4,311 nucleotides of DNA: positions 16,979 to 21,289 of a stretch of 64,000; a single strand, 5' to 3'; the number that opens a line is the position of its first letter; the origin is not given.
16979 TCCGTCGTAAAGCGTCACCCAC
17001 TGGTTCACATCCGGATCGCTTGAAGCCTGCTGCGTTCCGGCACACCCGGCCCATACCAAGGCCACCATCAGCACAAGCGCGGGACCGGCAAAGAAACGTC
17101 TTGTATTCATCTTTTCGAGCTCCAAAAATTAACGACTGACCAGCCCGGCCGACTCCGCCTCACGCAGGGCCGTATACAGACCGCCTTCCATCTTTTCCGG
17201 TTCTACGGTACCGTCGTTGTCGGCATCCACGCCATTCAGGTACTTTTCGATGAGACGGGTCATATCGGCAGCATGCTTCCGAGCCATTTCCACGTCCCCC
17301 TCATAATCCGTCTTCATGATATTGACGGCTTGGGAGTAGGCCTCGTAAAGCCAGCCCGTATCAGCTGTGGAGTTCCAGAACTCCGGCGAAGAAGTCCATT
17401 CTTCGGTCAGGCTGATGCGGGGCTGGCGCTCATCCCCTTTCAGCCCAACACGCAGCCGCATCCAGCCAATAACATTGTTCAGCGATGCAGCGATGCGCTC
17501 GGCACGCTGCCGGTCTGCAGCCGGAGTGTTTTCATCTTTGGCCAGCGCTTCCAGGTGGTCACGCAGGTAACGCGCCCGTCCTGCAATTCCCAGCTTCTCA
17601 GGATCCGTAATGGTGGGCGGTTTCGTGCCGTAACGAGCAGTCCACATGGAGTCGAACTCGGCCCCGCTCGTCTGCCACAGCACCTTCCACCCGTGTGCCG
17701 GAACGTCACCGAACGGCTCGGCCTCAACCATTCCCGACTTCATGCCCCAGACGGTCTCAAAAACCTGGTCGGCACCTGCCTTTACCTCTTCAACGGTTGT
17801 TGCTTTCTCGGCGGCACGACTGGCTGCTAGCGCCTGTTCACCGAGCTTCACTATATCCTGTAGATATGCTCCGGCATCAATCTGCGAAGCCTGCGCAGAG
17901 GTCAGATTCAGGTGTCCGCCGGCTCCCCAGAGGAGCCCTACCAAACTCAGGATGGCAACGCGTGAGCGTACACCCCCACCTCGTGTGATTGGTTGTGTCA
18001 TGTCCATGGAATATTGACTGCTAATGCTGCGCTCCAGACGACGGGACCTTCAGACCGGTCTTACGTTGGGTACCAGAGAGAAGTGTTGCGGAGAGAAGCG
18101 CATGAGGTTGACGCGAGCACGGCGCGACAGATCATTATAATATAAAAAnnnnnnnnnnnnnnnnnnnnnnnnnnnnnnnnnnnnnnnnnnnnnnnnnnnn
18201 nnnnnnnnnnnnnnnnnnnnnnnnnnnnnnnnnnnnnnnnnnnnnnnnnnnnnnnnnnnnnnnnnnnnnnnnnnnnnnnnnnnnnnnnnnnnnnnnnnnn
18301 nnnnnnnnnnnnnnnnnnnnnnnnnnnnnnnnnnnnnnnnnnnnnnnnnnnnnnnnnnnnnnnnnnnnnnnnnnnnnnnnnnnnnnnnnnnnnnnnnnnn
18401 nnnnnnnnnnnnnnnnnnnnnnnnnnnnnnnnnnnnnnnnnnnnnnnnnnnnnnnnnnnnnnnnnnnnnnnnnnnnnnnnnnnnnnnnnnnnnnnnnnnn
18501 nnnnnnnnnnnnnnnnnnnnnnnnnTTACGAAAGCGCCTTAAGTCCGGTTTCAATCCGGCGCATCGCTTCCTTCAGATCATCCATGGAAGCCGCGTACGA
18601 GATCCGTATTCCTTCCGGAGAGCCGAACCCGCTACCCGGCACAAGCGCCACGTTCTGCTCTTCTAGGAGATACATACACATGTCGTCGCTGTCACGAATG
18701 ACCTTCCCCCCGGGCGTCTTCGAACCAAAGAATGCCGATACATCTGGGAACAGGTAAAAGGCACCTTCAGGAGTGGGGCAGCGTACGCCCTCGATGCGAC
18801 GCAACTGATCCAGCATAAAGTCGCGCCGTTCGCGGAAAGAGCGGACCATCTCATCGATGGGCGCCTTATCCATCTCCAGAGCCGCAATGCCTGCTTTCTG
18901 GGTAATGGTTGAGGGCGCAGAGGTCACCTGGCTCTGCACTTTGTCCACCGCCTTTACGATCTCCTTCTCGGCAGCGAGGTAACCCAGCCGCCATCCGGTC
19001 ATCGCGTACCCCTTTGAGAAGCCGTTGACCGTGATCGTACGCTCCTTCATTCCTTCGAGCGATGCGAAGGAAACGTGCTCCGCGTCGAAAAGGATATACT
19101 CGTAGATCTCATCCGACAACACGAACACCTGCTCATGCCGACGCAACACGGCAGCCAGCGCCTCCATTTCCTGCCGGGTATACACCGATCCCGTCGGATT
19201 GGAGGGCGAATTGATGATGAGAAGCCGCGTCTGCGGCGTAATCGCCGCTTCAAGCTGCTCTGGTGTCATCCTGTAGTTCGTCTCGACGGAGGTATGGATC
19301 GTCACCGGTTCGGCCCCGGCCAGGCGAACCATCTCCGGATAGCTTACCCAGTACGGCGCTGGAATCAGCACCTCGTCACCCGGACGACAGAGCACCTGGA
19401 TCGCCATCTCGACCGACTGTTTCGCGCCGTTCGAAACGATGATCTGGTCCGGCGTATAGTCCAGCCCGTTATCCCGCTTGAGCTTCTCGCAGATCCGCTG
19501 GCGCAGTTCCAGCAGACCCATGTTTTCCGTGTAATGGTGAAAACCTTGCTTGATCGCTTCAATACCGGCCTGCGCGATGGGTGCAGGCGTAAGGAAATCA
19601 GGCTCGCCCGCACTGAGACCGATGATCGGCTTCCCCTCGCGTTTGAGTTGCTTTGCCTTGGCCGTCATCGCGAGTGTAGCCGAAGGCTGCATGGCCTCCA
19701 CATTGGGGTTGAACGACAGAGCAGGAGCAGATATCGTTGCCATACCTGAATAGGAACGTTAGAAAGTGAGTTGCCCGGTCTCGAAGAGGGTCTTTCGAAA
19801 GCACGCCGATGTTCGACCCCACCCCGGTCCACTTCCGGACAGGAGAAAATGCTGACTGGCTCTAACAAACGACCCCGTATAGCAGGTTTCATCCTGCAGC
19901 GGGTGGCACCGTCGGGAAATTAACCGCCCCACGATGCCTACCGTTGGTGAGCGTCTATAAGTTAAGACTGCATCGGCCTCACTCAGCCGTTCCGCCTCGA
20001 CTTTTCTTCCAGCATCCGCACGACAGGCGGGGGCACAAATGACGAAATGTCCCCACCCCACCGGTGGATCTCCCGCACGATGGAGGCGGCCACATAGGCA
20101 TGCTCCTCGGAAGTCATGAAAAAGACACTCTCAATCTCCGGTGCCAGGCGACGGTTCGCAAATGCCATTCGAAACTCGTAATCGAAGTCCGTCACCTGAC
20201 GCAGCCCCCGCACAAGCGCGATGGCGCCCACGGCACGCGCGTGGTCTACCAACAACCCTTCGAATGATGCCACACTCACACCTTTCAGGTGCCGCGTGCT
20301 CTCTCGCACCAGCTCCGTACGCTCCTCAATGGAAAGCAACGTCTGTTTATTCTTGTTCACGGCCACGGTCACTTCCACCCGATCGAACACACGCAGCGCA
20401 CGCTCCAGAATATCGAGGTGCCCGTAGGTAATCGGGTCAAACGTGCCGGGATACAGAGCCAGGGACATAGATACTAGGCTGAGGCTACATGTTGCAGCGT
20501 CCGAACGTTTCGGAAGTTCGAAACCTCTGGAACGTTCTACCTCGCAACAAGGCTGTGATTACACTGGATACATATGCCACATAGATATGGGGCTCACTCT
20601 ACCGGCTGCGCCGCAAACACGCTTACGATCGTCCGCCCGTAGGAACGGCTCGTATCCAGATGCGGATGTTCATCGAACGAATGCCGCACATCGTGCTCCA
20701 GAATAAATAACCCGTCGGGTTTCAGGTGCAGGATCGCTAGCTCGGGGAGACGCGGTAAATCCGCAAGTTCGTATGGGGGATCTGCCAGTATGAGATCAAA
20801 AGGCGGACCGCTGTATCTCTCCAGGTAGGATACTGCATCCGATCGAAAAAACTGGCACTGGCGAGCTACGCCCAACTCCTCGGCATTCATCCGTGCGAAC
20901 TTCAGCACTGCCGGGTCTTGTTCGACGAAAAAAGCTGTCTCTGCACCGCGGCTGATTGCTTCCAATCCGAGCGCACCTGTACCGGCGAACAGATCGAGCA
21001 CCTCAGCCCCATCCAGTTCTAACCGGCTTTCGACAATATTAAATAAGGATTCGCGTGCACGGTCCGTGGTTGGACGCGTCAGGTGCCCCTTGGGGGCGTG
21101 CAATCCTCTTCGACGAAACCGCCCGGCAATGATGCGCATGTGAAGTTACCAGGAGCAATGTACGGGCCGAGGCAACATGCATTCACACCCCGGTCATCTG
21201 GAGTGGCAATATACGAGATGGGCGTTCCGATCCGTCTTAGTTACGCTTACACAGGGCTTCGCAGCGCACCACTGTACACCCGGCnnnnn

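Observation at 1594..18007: The ebo cluster is sandwiched between two paralogous exported ThuA / PQQ-type dehydrogenase loci with a dedicated cytochrome c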

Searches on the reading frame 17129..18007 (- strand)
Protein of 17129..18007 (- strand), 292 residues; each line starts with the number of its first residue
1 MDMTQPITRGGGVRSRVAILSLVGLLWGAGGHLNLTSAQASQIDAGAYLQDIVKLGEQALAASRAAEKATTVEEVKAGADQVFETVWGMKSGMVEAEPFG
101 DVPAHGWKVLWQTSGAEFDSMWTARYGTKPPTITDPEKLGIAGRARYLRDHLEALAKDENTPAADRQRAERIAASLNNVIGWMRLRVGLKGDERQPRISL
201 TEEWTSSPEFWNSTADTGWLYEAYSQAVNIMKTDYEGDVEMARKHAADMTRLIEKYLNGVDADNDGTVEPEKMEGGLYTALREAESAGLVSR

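Call 44: search_protein_families(library=pfam, proteins=[window:17129-18007:-], max_evalue=0.001)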
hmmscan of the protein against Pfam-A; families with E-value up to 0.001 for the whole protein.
window:17129-18007:- (292 aa): 0 families

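Call 69: search_solved_structures(query=A3, max_evalue=10, show_alignments=1)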
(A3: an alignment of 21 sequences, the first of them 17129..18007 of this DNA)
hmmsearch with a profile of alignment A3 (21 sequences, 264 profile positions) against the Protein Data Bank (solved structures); distinct sequences matched with E-value up to 10: 0.

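Call 70: search_protein_families(library=ncbifam, proteins=[window:17129-18007:-], max_evalue=1)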
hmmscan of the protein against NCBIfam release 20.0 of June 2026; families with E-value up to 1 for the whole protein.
window:17129-18007:- (292 aa): 1 family
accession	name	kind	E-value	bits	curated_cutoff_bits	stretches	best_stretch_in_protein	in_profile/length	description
TIGR04353.1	PqqD_rel_X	equivalog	0.13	13.2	35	1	221-290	8-73/74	HPr-rel-A system PqqD family peptide chaperone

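Call 84: predict_structure(protein=window:17129-18007:-)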
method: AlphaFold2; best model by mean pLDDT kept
length: 292 residues; sequences in the alignment: 1
mean_pLDDT: 49.8   pTM: 0.48
mean pLDDT of the five models: 49.8, 48.4, 45.5, 44.7, 43.5
residues with pLDDT >= 90: 6; 70-90: 45; 50-70: 77; < 50: 164
segments of 3 or more residues with pLDDT < 50: 1-43, 45-48, 88-115, 131-134, 136-142, 178-219, 259-275, 287-292
pLDDT, mean of each block of 10 residues (from residue 1): 28 32 37 35 46 66 88 82 55 30 32 47 51 45 55 71 59 49 36 29 33 37 56 78 81 61 38 45 46 34
secondary structure, 60 per line:
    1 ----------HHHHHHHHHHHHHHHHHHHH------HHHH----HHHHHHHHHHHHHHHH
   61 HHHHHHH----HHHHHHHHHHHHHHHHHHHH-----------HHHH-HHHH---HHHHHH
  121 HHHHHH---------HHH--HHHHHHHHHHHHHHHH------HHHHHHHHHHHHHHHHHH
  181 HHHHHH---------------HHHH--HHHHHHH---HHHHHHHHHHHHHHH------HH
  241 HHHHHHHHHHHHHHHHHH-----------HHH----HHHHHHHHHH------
elements in order: H11-30 H37-40 H45-67 H72-91 H103-106 H108-111 H115-126 H141-156 H163-186 H202-205 H208-214 H218-232 H239-258 H277-286

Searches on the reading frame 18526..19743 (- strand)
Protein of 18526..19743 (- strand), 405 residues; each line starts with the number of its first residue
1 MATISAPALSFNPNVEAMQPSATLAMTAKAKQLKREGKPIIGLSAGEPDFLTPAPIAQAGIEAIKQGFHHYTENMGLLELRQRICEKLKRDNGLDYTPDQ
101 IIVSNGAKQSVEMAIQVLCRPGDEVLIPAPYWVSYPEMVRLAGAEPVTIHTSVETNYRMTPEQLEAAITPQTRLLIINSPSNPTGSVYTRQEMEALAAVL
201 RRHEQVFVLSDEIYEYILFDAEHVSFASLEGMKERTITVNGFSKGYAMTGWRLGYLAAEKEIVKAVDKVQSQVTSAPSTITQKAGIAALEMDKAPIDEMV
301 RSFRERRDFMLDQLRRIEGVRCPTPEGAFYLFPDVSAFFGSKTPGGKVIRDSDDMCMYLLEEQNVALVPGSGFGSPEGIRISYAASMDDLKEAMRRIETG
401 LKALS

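Call 44: search_protein_families(library=pfam, proteins=[window:18526-19743:-], max_evalue=0.001)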
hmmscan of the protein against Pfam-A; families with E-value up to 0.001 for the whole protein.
window:18526-19743:- (405 aa): 6 families
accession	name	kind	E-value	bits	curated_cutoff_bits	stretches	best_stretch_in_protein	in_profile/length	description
PF00155.27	Aminotran_1_2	-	1.6e-81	274.8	19.7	1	39-397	2-361/361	Aminotransferase class I and II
PF01041.23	DegT_DnrJ_EryC1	-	8e-08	32.3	19.8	1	102-209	44-143/360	DegT/DnrJ/EryC1/StrS aminotransferase family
PF00266.25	Aminotran_5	-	2.4e-06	27.2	21.5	1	99-209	62-173/371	Aminotransferase class-V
PF01053.26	Cys_Met_Meta_PP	-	5.8e-05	22.3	27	1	103-211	73-173/381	Cys/Met metabolism PLP-dependent enzyme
PF01276.26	OKR_DC_1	-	0.00013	21.3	27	1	102-237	86-220/417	Orn/Lys/Arg decarboxylase, major domain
PF01212.27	Beta_elim_lyase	-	0.00026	20.9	27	1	69-207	26-165/288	Beta-eliminating lyase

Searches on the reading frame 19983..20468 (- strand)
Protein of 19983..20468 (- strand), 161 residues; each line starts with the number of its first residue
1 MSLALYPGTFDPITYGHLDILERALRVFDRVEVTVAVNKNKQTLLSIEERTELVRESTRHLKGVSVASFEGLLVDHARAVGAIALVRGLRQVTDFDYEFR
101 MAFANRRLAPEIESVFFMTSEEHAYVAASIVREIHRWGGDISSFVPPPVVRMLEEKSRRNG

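Call 77: search_protein_families(library=pfam, proteins=[window:19983-20468:-], max_evalue=0.00001)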
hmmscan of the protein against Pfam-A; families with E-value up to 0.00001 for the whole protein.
window:19983-20468:- (161 aa): 2 families
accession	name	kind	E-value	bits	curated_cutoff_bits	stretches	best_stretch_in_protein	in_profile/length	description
PF01467.32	CTP_transf_like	-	6.6e-24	85.1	21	1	5-133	1-132/133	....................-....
PF08218.17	Citrate_ly_lig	-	6.6e-06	26.4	20.9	0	11-111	9-105/182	Citrate lyase ligase C-terminal domain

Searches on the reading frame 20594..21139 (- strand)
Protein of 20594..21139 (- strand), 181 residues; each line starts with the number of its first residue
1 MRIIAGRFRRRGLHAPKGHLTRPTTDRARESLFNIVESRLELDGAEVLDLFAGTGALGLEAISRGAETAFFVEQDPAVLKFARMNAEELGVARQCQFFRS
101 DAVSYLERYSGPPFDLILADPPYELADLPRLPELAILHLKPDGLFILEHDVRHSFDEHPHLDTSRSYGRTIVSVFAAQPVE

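Call 77: search_protein_families(library=pfam, proteins=[window:20594-21139:-], max_evalue=0.00001)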
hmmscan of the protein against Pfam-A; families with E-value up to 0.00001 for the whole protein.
window:20594-21139:- (181 aa): 4 families
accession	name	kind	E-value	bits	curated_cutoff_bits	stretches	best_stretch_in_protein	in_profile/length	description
PF03602.21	Cons_hypoth95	-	6.1e-44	150.3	24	1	1-174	1-180/182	Conserved hypothetical protein 95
PF13847.12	Methyltransf_31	-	6.5e-10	39.3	27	1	43-151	3-113/145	Methyltransferase domain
PF05175.20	MTS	-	3.8e-08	33.6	23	1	25-124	16-109/170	Methyltransferase small domain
PF13649.12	Methyltransf_25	-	4.3e-06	27.8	27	1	47-143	1-97/97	Methyltransferase domain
